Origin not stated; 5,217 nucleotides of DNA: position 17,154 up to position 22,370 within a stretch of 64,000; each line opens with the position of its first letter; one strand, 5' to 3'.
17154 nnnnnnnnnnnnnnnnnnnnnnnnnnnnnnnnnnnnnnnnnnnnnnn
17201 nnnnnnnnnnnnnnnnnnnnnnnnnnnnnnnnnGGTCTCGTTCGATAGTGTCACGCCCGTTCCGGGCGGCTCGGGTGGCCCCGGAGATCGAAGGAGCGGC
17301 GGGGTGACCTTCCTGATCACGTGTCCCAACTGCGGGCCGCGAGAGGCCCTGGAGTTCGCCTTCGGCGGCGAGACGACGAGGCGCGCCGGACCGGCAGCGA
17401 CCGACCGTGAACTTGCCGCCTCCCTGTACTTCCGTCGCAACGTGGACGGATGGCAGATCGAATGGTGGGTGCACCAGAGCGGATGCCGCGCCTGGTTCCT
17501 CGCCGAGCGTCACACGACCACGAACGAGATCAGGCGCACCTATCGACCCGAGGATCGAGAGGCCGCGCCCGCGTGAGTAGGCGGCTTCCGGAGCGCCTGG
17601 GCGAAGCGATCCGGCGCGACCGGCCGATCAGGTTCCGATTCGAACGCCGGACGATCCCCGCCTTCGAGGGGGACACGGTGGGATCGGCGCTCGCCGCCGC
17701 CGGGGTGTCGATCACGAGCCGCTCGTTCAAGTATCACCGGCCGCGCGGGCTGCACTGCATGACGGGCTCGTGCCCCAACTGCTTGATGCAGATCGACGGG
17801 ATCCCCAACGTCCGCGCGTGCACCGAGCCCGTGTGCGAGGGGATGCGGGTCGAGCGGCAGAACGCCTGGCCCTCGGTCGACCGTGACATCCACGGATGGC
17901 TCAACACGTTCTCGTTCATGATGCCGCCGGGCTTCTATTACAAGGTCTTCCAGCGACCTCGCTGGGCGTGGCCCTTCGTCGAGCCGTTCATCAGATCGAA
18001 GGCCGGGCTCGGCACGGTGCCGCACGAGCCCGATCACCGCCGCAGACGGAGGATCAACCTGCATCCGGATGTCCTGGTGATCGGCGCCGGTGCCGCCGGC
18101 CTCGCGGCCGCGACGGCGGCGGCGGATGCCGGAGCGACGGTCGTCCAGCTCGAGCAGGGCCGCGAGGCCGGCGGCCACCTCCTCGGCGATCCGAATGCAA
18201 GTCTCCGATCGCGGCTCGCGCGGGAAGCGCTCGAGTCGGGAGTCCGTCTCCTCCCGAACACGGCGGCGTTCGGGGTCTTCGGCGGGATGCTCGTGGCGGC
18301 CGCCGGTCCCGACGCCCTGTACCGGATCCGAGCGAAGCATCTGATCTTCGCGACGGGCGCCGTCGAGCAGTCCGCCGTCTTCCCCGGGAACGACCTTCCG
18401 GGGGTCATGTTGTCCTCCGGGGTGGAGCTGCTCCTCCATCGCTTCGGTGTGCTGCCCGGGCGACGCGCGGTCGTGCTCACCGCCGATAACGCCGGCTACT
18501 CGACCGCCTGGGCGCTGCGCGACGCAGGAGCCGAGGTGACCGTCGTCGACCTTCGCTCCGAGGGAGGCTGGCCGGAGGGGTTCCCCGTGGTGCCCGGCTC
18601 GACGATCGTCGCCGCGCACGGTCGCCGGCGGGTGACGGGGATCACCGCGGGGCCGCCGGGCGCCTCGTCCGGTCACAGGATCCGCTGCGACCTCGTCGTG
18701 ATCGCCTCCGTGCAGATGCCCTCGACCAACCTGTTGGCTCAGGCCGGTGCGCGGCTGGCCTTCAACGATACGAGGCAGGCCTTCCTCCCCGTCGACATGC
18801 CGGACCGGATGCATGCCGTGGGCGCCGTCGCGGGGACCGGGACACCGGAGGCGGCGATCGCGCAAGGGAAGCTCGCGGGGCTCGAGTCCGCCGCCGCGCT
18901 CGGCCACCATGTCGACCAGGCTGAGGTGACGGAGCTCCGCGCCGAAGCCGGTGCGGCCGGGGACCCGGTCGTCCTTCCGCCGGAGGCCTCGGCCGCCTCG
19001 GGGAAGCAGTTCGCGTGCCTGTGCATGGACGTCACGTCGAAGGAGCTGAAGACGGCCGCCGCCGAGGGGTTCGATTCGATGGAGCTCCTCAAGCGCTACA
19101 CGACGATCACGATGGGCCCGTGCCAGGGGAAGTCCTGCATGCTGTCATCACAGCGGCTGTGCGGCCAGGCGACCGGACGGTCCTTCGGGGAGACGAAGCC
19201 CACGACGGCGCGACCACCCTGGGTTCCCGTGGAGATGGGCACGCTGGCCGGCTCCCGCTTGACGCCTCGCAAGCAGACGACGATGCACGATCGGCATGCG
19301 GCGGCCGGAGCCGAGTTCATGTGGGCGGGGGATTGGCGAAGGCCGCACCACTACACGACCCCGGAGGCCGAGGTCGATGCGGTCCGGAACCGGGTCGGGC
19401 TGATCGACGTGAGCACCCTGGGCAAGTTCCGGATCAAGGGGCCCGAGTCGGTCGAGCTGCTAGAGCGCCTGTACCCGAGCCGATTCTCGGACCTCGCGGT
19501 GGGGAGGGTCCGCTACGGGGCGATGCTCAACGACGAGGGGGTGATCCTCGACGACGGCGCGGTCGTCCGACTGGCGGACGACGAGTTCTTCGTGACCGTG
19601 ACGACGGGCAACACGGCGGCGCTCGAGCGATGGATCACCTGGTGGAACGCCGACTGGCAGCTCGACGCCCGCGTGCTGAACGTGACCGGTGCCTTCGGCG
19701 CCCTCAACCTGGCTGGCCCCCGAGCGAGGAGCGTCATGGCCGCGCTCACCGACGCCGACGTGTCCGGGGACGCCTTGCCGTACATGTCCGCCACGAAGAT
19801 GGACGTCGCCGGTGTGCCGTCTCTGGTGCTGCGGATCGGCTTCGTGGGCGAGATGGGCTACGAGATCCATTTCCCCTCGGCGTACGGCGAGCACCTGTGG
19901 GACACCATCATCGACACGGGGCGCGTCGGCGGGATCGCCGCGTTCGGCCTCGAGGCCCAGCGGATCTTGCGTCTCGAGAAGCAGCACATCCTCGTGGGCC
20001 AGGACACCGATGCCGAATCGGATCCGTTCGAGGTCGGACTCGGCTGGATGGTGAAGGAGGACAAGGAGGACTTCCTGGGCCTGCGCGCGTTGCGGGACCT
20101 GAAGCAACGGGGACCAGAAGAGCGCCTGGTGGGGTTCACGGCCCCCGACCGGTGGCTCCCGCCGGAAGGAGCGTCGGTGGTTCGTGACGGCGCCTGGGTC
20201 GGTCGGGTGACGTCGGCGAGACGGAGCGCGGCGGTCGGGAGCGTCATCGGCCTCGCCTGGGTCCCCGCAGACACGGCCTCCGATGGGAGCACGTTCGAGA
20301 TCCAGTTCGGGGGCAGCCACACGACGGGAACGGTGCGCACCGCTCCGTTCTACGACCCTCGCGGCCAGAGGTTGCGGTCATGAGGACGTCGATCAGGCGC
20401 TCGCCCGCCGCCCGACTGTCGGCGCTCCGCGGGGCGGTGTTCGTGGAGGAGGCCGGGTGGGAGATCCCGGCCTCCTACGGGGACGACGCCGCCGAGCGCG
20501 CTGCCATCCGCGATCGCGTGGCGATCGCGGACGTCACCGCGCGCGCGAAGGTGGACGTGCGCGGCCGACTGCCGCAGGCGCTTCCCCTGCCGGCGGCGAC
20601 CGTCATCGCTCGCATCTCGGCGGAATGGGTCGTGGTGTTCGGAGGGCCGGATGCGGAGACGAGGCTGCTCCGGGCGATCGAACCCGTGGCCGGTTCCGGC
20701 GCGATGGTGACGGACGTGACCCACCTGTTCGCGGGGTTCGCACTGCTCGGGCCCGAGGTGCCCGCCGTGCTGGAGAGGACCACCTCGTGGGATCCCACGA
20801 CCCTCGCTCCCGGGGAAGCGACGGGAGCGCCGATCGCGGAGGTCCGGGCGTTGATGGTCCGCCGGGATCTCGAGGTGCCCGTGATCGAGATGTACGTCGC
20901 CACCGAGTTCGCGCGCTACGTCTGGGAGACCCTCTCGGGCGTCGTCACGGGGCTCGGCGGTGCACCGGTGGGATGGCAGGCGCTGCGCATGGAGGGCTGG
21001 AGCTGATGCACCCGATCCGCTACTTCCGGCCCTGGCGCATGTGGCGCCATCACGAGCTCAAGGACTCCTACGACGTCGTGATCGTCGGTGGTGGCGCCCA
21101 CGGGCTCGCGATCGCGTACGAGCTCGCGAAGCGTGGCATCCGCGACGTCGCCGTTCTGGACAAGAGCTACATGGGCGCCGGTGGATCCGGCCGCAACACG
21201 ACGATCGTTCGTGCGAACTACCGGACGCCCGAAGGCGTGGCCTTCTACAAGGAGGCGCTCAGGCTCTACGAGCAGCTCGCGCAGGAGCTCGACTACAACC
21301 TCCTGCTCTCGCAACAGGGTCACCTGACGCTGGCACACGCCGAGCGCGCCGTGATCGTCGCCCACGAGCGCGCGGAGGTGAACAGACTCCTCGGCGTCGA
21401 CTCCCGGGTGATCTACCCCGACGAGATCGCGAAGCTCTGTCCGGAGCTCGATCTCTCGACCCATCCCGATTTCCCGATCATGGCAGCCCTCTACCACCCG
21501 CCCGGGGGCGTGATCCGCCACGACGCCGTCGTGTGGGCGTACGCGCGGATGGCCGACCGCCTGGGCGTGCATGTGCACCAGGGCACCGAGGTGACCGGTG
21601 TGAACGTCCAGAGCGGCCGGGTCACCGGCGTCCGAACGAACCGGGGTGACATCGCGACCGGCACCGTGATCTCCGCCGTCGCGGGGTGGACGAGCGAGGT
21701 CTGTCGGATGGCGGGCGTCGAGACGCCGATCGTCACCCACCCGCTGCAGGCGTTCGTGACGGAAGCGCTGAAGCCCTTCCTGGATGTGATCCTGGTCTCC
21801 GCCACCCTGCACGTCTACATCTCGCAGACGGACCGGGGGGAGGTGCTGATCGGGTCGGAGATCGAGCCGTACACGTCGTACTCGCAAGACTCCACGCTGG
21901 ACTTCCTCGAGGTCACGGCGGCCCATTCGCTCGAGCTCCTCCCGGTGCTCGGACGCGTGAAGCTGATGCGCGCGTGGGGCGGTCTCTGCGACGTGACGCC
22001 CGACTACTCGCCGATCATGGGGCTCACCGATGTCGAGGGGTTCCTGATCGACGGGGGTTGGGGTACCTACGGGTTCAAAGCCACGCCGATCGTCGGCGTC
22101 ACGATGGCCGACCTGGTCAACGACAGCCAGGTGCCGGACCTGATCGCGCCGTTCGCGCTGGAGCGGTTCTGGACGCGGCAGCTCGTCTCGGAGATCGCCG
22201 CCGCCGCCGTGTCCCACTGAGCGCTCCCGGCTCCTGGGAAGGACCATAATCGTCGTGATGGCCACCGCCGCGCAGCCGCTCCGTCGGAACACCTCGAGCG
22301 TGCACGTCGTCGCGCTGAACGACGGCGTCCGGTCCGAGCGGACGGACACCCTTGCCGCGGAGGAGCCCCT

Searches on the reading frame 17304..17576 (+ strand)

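Call 66: search_protein_families(library=ncbifam, proteins=[window:17304-17576:+], max_evalue=1e-10)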
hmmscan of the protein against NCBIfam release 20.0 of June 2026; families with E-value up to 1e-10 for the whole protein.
window:17304-17576:+ (90 aa): 1 family
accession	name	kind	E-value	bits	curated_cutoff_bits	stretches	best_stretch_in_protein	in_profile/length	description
TIGR01374.1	soxD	subfamily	4.9e-23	81.2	116.5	1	4-81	1-80/83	sarcosine oxidase subunit delta family protein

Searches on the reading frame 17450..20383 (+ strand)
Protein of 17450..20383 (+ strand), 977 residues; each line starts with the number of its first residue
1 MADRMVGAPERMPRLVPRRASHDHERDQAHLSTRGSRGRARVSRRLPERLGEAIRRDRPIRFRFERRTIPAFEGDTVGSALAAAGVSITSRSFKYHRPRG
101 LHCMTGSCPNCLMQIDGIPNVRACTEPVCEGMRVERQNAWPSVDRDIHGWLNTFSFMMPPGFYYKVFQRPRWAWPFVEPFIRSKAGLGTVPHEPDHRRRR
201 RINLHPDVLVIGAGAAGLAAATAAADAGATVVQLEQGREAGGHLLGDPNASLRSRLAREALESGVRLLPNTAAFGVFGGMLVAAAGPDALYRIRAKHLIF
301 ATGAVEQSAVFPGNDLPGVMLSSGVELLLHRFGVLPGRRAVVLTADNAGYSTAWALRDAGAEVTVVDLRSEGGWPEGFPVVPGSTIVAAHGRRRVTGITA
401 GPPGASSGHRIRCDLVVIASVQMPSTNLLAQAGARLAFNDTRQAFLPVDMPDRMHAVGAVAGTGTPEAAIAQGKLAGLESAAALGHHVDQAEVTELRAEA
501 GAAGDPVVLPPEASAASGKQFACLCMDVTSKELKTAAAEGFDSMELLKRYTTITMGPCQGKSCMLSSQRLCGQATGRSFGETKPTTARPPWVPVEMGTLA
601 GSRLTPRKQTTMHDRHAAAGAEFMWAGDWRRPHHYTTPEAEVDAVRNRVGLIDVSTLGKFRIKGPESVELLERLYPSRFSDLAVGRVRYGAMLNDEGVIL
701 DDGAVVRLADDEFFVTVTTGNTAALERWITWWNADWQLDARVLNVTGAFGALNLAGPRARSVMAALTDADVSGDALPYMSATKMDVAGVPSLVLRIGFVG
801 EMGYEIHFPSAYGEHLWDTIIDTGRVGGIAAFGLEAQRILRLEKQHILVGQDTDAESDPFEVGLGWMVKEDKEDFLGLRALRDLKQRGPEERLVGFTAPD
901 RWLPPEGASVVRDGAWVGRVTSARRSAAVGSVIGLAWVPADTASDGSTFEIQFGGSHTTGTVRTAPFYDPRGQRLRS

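Call 7: search_protein_families(library=pfam, proteins=[window:17450-20383:+])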
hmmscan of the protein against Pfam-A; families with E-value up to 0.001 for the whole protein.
window:17450-20383:+ (977 aa): 12 families
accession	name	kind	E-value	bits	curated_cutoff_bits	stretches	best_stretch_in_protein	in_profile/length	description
PF01571.26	GCV_T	-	8.4e-77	258.3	25.6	1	612-867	1-255/255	Aminomethyltransferase folate-binding domain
PF13510.11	Fer2_4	-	4.3e-29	100.8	22.8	1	58-138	2-81/82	2Fe-2S iron-sulfur cluster binding domain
PF17806.6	SO_alpha_A3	-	5.9e-23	81.4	23.1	1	518-601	2-86/87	Sarcosine oxidase A3 domain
PF08669.17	GCV_T_C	-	8.9e-17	61.2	25.9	1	892-969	2-80/80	Glycine cleavage T-protein C-terminal barrel domain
PF07992.20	Pyr_redox_2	-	1.4e-12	48.1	26.1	1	207-373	2-178/291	Pyridine nucleotide-disulphide oxidoreductase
PF13450.12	NAD_binding_8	-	3.8e-09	37.1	21.9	1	210-244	1-35/68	NAD(P)-binding Rossmann-like domain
PF13738.12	Pyr_redox_3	-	3.3e-06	27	30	0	209-238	1-31/305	Pyridine nucleotide-disulphide oxidoreductase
PF12831.13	FAD_oxidored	-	3.4e-06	27.1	27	1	207-244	1-38/416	FAD dependent oxidoreductase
PF00890.30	FAD_binding_2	-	4.1e-06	26.7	20.4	1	207-244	1-38/414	FAD binding domain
PF01266.30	DAO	-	3e-05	24.2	27.9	0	207-241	1-35/353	FAD dependent oxidoreductase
PF04324.20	Fer2_BFD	-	3.1e-05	24.7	26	1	523-563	3-40/50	BFD-like [2Fe-2S] binding domain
PF03486.20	HI0933_like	-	0.0001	22.3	50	1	207-244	2-39/244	HI0933-like protein Rossmann domain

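Call 66: search_protein_families(library=ncbifam, proteins=[window:17450-20383:+], max_evalue=1e-10)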
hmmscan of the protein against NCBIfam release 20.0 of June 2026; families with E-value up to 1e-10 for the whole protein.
window:17450-20383:+ (977 aa): 6 families
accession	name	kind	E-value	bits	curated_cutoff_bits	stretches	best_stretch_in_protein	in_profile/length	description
TIGR01372.1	soxA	subfamily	5e-228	759.4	1164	1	51-976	9-995/996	sarcosine oxidase subunit alpha family protein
NF001567.0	PRK00389.1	subfamily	1.5e-72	244.5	300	1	608-970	4-355/359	glycine cleavage system aminomethyltransferase GcvT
TIGR00528.1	gcvT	equivalog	2.5e-60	204.3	235.85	1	608-967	2-359/362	glycine cleavage system aminomethyltransferase GcvT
NF053776.1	TmaoDeMthMsil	equivalog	2.6e-60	204.8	1100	1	604-976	382-762/763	trimethylamine N-oxide demethylase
NF010093.0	PRK13579.1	equivalog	6.4e-50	170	459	1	608-973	10-369/371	glycine cleavage system aminomethyltransferase GcvT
NF009133.0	PRK12486.1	equivalog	4.5e-30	104.8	410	1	632-965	38-366/369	dimethylsulfoniopropionate demethylase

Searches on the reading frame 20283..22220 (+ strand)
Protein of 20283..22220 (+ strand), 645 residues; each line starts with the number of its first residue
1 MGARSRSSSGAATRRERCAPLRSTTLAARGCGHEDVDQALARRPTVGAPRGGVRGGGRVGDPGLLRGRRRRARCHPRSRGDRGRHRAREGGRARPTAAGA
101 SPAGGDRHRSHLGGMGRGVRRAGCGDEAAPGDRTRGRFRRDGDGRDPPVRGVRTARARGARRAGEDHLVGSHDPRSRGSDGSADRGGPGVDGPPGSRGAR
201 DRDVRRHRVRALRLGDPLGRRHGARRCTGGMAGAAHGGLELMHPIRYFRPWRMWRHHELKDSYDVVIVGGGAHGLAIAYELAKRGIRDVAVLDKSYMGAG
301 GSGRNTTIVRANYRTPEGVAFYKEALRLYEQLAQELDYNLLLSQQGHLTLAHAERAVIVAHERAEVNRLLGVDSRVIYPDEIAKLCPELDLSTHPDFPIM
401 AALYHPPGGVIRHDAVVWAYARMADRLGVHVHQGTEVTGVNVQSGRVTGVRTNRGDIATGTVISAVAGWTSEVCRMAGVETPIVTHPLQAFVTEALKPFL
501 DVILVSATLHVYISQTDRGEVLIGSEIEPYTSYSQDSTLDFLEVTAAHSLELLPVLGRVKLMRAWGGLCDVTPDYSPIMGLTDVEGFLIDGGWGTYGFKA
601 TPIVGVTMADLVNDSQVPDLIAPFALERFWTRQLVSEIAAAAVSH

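Call 7: search_protein_families(library=pfam, proteins=[window:20283-22220:+])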
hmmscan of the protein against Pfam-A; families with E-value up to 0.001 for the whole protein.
window:20283-22220:+ (645 aa): 9 families
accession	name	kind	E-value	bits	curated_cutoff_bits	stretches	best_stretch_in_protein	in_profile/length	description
PF01266.30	DAO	-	1.5e-64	219.2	27.9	1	264-611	1-353/353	FAD dependent oxidoreductase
PF13738.12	Pyr_redox_3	-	5.2e-07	29.6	30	1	266-298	1-33/305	Pyridine nucleotide-disulphide oxidoreductase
PF01494.25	FAD_binding_3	-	4.2e-05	23.4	22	0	263-294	2-32/349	FAD binding domain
PF13450.12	NAD_binding_8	-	5.2e-05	23.9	21.9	1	267-295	1-28/68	NAD(P)-binding Rossmann-like domain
PF00890.30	FAD_binding_2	-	5.3e-05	23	20.4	1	264-453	1-181/414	FAD binding domain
PF01946.23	Thi4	-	5.4e-05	23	26.2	1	263-303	18-58/235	Thi4 family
PF03486.20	HI0933_like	-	0.0001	22.3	50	0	264-295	2-32/244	HI0933-like protein Rossmann domain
PF07992.20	Pyr_redox_2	-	0.00023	21.1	26.1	0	263-330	1-58/291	Pyridine nucleotide-disulphide oxidoreductase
PF00070.33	Pyr_redox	-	0.00098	20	22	0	265-291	2-27/82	Pyridine nucleotide-disulphide oxidoreductase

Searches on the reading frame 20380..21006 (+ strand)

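Call 7: search_protein_families(library=pfam, proteins=[window:20380-21006:+])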
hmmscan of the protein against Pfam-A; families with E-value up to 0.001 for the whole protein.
window:20380-21006:+ (208 aa): 1 family
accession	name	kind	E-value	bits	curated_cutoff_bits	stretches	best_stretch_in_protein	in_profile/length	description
PF01571.26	GCV_T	-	1.1e-18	67.9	25.6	2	16-63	7-56/255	Aminomethyltransferase folate-binding domain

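Call 66: search_protein_families(library=ncbifam, proteins=[window:20380-21006:+], max_evalue=1e-10)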
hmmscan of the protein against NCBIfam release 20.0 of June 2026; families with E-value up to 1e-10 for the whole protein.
window:20380-21006:+ (208 aa): 0 families
